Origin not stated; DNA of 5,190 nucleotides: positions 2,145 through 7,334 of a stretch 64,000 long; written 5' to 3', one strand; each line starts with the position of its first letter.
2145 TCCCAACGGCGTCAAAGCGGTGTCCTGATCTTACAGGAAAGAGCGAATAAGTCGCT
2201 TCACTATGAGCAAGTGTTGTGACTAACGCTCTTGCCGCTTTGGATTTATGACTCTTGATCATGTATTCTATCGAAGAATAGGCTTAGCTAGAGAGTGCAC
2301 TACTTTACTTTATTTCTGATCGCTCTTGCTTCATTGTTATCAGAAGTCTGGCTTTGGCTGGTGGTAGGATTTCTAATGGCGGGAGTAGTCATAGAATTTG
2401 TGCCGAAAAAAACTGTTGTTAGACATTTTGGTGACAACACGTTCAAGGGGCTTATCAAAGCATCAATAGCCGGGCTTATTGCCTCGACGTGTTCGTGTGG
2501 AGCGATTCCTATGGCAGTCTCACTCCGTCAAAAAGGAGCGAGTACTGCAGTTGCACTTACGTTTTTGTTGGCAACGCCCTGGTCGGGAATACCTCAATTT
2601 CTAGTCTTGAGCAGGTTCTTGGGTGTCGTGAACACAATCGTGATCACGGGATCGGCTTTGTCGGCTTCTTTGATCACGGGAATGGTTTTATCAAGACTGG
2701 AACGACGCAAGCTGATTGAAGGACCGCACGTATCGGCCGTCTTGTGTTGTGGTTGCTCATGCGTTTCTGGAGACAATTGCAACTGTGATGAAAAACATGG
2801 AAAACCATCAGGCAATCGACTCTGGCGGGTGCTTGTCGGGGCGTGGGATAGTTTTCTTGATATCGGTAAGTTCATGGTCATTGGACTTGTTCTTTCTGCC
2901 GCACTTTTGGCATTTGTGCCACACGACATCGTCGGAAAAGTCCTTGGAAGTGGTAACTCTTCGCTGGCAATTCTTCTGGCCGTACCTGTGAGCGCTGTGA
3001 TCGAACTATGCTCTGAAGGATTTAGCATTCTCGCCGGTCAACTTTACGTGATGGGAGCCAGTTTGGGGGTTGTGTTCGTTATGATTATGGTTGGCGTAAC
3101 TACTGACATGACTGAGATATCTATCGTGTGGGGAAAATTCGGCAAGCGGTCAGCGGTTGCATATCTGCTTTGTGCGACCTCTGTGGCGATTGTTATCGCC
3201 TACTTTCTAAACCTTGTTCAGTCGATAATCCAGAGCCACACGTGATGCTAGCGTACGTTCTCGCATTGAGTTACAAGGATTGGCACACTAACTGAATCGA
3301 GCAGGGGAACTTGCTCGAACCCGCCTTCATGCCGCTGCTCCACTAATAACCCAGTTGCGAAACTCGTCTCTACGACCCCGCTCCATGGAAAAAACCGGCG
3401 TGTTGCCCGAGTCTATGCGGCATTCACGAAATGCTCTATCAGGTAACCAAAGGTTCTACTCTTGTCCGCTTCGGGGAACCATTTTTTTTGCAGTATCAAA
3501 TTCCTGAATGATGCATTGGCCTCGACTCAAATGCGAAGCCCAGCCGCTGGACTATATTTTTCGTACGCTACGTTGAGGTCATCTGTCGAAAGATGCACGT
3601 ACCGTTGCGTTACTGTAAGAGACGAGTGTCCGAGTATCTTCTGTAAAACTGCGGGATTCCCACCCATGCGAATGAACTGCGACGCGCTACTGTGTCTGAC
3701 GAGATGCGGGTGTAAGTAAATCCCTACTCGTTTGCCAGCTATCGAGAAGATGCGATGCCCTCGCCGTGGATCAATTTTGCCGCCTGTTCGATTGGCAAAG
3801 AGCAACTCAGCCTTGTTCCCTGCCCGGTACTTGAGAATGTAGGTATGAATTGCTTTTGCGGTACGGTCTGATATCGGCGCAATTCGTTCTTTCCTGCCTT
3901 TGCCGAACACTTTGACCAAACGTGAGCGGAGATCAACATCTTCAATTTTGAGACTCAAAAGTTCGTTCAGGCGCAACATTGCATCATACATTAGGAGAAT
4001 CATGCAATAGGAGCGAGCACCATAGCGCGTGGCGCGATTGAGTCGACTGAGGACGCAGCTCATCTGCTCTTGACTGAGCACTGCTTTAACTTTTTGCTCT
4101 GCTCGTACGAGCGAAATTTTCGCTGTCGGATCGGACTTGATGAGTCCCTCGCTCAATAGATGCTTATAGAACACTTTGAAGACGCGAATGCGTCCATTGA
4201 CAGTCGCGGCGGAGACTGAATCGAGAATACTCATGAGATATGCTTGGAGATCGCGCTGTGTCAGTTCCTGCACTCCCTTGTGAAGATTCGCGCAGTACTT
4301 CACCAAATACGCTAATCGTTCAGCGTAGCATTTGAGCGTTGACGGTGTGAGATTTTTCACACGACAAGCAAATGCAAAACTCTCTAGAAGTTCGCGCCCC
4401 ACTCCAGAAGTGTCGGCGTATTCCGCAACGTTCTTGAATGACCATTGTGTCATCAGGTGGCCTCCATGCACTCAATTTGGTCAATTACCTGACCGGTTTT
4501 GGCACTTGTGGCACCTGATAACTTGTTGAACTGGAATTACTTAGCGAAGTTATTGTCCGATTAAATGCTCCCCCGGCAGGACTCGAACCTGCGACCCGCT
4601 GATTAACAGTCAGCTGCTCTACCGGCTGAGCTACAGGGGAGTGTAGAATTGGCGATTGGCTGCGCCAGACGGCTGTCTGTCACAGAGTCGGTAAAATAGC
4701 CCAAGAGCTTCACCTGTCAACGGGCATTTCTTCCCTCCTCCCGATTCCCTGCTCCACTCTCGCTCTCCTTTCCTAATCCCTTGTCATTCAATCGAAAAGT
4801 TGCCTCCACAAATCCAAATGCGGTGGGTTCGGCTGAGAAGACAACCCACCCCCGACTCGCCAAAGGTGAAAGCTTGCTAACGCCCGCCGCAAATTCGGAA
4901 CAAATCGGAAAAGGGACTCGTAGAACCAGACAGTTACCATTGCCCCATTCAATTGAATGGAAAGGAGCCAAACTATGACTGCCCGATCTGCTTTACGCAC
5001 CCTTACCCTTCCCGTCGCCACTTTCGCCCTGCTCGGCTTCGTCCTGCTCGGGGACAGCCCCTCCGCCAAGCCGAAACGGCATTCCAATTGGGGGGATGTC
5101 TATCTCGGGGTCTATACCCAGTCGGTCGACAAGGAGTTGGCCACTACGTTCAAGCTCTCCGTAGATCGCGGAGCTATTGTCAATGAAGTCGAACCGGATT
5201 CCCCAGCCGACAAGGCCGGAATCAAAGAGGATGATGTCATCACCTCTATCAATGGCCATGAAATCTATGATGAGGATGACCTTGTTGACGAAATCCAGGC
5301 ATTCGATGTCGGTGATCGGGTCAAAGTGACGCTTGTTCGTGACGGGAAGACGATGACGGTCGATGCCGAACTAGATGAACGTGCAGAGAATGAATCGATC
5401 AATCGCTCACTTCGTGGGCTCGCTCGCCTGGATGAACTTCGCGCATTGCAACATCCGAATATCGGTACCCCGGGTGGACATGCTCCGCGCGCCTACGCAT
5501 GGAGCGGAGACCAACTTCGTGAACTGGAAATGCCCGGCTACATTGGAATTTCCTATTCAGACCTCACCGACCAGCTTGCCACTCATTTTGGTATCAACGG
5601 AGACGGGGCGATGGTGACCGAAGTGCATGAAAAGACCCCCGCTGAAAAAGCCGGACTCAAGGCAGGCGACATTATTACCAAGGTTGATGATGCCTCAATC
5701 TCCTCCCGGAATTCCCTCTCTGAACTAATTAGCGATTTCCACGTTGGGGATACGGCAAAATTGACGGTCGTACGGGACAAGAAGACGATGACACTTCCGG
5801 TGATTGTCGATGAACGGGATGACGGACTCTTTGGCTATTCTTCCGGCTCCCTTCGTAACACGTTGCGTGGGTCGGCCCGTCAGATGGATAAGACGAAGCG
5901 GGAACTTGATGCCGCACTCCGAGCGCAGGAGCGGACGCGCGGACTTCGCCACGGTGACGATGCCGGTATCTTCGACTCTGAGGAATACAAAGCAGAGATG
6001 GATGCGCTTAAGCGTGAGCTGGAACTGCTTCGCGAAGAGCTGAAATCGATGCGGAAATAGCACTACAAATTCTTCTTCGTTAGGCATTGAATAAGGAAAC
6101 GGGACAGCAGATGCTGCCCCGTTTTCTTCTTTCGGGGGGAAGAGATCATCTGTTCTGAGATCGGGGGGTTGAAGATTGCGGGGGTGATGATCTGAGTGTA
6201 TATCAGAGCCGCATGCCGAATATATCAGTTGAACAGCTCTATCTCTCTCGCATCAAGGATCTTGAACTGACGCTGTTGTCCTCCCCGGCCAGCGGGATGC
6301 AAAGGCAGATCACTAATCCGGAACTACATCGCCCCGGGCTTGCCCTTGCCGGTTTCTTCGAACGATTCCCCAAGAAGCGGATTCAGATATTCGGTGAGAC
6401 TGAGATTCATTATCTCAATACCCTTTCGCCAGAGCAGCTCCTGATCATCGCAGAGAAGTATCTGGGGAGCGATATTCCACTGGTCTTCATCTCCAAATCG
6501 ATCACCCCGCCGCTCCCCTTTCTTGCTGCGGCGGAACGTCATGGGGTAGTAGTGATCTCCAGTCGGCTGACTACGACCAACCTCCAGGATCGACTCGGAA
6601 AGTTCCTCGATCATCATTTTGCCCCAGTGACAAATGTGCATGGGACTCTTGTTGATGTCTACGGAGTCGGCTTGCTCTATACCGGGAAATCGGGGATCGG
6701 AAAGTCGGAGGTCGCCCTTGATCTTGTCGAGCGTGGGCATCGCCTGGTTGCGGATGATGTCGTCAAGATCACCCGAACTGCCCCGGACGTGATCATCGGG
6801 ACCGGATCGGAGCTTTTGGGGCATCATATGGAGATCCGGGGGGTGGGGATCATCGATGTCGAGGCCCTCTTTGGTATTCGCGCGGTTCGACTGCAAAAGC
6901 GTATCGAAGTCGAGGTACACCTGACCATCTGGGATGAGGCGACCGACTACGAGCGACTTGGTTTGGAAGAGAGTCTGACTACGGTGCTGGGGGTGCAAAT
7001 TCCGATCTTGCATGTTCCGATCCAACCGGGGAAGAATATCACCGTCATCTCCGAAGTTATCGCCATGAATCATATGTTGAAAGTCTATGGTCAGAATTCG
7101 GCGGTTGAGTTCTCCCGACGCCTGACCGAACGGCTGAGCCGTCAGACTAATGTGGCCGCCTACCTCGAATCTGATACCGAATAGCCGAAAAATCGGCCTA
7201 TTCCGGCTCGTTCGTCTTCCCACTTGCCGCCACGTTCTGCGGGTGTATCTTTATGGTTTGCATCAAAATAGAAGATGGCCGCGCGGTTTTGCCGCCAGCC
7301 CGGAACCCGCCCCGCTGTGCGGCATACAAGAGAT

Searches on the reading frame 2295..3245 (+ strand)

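Call 10: search_protein_families(library=pfam, proteins=[window:2295-3245:+], max_evalue=0.00001)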
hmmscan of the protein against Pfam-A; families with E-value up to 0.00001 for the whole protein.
window:2295-3245:+ (316 aa): 1 family
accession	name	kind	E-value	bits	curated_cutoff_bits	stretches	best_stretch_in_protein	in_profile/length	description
PF03773.19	ArsP_1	-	8.2e-34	117.5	32.3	1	9-306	7-293/294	Predicted permease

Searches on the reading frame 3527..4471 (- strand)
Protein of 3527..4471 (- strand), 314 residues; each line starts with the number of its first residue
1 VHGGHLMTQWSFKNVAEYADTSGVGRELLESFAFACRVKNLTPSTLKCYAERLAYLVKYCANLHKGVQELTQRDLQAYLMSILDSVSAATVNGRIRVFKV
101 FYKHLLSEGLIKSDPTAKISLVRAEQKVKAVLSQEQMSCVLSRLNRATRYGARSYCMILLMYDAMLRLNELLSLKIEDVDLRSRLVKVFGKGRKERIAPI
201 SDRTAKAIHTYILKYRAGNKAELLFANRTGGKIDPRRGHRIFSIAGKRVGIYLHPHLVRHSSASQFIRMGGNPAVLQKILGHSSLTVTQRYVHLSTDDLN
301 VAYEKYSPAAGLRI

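Call 10: search_protein_families(library=pfam, proteins=[window:3527-4471:-], max_evalue=0.00001)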
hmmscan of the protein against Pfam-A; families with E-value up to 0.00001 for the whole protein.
window:3527-4471:- (314 aa): 3 families
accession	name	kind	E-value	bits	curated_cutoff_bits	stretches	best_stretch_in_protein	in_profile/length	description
PF00589.27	Phage_integrase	-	2.9e-37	128.5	27.1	1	135-295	6-169/172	Phage integrase family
PF13495.12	Phage_int_SAM_4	-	8.2e-13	49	27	1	28-108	1-81/85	Phage integrase, N-terminal SAM-like domain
PF02899.23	Phage_int_SAM_1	-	1.7e-06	28.6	22.3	1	38-109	11-83/83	Phage integrase, N-terminal SAM-like domain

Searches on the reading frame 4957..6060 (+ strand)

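Call 10: search_protein_families(library=pfam, proteins=[window:4957-6060:+], max_evalue=0.00001)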
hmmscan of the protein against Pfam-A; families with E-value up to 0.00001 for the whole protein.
window:4957-6060:+ (367 aa): 6 families
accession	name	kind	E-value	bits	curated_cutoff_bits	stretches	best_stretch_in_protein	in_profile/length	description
PF13180.12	PDZ_2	-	4.5e-39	133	27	2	194-283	1-79/80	PDZ domain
PF17820.7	PDZ_6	-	7.4e-27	93.3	27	2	74-128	1-54/54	PDZ domain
PF00595.29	PDZ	-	1.8e-19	70.3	23.2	2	61-103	23-57/81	PDZ domain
PF04495.20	GRASP55_65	-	1.1e-07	32.7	27.7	0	218-285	45-112/138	GRASP55/65 PDZ-like domain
PF19805.5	DUF6288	-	4.9e-06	26.4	26.3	0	75-105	5-36/402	Family of unknown function (DUF6288)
PF14685.13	PDZ_Tricorn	-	8.9e-06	26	25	0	222-276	26-81/88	Tricorn protease PDZ domain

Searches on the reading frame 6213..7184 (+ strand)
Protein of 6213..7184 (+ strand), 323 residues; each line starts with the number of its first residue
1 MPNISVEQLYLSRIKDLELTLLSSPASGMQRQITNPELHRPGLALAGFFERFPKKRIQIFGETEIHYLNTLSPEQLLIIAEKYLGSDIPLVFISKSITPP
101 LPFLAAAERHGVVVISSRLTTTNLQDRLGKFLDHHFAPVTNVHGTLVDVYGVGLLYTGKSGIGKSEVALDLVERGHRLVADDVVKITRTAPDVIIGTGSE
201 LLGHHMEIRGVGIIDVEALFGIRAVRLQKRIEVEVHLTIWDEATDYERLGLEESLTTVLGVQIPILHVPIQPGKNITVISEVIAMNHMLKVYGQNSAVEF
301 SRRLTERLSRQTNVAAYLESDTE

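Call 10: search_protein_families(library=pfam, proteins=[window:6213-7184:+], max_evalue=0.00001)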
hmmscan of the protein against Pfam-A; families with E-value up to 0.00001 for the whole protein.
window:6213-7184:+ (323 aa): 2 families
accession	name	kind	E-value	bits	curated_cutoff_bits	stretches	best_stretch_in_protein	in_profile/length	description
PF07475.17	Hpr_kinase_C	-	3e-63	212.9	33.3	1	135-303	2-170/171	HPr Serine kinase C-terminal domain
PF02603.21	Hpr_kinase_N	-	1.8e-31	109.2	24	1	14-132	7-125/125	HPr Serine kinase N terminus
